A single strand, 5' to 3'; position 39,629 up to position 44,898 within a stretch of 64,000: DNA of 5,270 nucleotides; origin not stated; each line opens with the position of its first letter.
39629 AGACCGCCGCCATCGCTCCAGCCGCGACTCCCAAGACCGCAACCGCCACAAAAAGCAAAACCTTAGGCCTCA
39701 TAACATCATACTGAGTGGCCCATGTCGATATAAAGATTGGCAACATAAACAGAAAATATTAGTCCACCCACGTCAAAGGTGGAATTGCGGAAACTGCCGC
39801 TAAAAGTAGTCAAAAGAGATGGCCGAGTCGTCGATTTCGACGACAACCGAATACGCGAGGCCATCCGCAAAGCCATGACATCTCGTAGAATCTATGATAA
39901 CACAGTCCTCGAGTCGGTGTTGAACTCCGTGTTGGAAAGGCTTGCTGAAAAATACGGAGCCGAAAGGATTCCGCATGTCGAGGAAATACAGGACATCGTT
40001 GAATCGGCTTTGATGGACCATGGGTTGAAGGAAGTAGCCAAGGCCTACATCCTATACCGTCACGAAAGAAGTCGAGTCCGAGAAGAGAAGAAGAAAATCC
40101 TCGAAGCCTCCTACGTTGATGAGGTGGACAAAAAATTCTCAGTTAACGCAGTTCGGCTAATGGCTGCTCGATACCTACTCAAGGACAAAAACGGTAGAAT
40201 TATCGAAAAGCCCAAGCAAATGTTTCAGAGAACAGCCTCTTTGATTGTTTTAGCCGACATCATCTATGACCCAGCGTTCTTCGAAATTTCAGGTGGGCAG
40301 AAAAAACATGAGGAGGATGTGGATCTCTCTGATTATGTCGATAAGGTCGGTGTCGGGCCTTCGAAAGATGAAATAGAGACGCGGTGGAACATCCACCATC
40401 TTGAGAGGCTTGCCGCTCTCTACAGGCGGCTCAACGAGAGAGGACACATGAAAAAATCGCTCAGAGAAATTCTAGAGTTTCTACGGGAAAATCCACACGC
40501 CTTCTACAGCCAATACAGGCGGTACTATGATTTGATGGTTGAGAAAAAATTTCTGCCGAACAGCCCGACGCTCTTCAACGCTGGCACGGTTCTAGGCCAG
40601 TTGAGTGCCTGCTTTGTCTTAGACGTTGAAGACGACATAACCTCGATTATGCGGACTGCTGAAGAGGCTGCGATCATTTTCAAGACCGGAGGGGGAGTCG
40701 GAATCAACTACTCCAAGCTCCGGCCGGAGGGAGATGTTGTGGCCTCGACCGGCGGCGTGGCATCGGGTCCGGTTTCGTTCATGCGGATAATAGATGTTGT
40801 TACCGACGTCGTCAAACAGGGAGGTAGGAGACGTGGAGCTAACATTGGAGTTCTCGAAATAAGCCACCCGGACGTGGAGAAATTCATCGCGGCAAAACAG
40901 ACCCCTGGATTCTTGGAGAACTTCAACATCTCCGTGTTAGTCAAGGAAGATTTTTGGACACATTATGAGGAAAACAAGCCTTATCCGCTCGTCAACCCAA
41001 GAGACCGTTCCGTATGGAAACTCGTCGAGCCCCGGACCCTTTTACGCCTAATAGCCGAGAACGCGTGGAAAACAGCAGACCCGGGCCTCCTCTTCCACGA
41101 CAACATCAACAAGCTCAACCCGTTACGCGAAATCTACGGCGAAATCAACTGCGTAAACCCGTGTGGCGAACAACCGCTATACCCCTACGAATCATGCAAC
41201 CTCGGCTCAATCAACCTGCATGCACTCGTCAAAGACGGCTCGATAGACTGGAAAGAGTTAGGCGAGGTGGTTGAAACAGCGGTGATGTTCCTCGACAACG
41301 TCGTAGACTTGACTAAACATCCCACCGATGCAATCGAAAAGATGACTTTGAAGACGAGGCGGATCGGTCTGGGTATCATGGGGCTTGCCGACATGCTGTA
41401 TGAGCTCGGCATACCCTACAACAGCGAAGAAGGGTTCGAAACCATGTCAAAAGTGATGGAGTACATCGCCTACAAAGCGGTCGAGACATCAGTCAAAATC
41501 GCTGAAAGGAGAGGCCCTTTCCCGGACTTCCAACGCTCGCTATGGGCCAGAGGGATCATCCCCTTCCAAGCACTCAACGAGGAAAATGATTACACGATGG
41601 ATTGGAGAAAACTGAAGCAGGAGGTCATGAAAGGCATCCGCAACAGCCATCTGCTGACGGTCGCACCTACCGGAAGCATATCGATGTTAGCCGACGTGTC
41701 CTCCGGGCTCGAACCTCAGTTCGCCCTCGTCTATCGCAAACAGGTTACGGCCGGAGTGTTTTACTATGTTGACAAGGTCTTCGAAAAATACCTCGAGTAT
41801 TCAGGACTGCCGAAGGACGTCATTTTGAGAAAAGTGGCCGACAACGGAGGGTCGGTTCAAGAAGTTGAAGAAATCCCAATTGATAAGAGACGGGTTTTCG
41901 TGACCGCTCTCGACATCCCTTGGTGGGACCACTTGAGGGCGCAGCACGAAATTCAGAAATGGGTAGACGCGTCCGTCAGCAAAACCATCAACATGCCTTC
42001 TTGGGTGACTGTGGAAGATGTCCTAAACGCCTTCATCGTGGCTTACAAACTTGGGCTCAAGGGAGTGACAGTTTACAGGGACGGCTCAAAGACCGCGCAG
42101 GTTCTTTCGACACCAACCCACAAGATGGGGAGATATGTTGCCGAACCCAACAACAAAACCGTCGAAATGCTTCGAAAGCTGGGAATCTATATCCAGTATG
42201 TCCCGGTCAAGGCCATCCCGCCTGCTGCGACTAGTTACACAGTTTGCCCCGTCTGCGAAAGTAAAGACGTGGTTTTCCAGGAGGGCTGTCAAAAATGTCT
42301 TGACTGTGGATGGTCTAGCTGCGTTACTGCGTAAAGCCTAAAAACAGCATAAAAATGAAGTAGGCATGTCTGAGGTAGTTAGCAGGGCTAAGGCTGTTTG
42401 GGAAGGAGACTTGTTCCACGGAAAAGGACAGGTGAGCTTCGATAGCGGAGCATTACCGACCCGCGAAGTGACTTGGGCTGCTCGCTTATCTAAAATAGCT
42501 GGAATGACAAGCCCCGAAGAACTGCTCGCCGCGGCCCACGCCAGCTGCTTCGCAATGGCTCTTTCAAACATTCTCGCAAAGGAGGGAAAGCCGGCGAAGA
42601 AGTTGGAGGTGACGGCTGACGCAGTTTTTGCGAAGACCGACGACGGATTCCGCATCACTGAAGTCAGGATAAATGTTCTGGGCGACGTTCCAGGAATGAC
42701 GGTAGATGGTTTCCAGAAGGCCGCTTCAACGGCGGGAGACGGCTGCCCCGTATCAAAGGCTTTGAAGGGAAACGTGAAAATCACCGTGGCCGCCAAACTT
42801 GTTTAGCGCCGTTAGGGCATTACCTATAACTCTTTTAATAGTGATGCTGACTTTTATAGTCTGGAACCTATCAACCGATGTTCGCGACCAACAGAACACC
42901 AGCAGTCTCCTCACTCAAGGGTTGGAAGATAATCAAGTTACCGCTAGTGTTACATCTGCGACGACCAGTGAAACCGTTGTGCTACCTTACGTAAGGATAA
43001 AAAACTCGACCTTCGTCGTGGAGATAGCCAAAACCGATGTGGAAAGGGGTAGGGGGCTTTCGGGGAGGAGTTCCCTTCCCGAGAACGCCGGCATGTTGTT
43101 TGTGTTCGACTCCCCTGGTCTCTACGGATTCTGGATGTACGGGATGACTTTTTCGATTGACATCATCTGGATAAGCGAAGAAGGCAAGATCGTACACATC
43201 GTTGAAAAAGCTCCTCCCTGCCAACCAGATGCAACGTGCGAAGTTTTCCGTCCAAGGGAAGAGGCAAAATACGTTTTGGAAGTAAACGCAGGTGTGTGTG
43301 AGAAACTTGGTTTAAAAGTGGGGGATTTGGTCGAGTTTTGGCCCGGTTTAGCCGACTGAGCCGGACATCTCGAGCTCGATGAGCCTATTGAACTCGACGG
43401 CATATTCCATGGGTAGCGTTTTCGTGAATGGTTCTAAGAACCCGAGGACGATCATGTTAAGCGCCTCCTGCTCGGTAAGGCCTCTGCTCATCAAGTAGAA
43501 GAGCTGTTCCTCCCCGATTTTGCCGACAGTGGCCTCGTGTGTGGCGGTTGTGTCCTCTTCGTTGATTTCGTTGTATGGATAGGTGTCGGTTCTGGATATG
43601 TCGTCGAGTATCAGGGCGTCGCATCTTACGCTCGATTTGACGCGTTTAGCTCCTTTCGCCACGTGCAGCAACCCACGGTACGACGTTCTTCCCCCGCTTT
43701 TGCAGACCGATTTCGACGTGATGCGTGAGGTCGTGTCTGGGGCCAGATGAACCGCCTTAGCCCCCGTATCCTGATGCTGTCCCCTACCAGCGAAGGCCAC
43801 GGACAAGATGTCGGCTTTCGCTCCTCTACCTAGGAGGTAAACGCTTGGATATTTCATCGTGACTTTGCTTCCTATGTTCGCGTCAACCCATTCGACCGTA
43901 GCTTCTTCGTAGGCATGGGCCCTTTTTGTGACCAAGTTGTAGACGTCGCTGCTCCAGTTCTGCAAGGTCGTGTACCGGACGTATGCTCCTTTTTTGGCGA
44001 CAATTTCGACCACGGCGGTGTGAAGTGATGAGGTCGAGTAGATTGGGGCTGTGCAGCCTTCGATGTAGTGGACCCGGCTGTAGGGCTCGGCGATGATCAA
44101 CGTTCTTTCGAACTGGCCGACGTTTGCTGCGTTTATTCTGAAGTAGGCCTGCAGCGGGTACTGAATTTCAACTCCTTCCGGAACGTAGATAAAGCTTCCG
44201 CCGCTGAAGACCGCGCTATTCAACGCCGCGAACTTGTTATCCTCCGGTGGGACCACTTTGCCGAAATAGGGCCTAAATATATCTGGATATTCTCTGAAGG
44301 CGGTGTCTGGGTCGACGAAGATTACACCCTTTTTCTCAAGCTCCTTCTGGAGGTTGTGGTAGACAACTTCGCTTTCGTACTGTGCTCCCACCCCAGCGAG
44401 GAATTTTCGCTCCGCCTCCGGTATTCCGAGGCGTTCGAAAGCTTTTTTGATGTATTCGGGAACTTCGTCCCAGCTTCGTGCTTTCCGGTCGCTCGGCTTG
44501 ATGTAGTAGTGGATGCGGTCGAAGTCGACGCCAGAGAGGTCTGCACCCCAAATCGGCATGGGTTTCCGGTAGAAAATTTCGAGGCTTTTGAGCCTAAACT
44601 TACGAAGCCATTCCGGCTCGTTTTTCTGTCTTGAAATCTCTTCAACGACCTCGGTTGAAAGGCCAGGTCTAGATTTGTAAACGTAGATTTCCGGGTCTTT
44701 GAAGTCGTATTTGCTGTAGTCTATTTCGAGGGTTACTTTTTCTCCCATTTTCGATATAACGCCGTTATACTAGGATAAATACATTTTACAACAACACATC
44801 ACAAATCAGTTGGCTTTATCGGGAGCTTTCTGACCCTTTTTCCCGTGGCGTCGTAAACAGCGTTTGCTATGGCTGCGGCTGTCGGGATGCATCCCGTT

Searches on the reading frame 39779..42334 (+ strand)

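Call 77: search_protein_families(library=pfam, proteins=[window:39779-42334:+], max_evalue=0.00001)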
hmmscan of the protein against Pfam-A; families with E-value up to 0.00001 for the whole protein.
window:39779-42334:+ (851 aa): 3 families
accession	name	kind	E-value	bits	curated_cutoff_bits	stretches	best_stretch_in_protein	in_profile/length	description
PF02867.20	Ribonuc_red_lgC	-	3.8e-151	504.7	23.9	1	276-766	1-523/523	Ribonucleotide reductase, barrel domain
PF03477.21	ATP-cone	-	1.2e-23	83.9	25.8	1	9-98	2-87/88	ATP cone domain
PF00317.26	Ribonuc_red_lgN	-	1.5e-17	63.8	28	1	119-272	2-76/77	Ribonucleotide reductase, all-alpha domain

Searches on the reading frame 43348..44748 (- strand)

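Call 77: search_protein_families(library=pfam, proteins=[window:43348-44748:-], max_evalue=0.00001)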
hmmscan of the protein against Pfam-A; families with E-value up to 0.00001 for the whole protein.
window:43348-44748:- (466 aa): 2 families
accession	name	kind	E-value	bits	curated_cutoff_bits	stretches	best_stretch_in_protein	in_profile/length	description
PF01458.23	SUFBD_core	-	3.2e-86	289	27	1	203-437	1-232/232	SUF system FeS cluster assembly, SufBD core domain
PF19295.5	SufBD_N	-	7.1e-09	36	23.5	1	132-200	103-171/172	SufBD protein N-terminal region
